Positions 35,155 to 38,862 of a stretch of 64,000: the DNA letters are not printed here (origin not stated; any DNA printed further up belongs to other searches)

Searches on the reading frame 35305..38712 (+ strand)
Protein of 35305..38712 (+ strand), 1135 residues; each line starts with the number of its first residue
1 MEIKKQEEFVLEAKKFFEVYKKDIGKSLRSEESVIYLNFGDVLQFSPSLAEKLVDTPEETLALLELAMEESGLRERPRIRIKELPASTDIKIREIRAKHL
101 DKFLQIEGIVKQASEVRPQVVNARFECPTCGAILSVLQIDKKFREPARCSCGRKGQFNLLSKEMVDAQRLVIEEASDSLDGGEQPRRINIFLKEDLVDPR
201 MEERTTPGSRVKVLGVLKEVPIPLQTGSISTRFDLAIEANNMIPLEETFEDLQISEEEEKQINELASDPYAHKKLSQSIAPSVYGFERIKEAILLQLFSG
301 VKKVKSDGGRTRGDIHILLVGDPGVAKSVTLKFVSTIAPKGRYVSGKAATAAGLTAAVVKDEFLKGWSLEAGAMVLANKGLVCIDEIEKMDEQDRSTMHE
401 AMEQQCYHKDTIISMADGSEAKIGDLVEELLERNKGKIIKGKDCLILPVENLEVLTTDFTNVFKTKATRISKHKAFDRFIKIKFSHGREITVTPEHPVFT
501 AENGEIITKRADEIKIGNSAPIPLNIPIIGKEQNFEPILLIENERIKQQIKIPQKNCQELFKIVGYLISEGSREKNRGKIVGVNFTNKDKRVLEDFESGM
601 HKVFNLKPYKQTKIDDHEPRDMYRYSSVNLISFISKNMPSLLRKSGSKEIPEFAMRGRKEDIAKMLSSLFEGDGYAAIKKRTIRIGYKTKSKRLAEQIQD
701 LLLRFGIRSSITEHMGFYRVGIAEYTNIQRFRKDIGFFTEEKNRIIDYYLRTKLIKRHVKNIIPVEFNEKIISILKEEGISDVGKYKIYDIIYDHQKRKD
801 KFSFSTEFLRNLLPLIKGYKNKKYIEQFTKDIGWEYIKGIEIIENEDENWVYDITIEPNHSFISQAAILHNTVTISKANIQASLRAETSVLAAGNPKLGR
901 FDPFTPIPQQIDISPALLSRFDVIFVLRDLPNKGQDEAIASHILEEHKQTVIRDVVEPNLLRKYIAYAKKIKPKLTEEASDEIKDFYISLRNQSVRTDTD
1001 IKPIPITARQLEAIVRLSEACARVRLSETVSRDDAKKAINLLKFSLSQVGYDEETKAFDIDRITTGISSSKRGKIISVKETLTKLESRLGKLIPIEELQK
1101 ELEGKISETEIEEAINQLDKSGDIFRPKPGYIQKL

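Call 19: search_protein_families(library=pfam, proteins=[window:35305-38712:+], max_evalue=0.01)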
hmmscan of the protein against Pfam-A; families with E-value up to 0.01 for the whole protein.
window:35305-38712:+ (1135 aa): 7 families
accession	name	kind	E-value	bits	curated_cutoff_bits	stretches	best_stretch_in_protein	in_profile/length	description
PF00493.29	MCM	-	4.2e-85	284.8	23.3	2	259-406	2-149/224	MCM P-loop domain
PF17855.7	MCM_lid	-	1.7e-29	102.5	27.4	1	960-1045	2-86/87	MCM AAA-lid domain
PF17207.9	MCM_OB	-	4.6e-25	88.3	24.8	1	91-220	1-125/126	MCM OB domain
PF14528.11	LAGLIDADG_3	-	4.6e-21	75.3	22.5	2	662-736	3-82/82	LAGLIDADG-like domain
PF14890.11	Intein_splicing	-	3.6e-18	66.3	35.8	1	413-871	1-155/155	Intein splicing domain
PF14551.11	MCM_N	-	2.2e-07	31.7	24.9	1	8-72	6-73/95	MCM N-terminal domain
PF21120.3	MCM_WH_arc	-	0.0026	18.2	26.1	1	1074-1132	2-62/63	Archaeal MCM, winged-helix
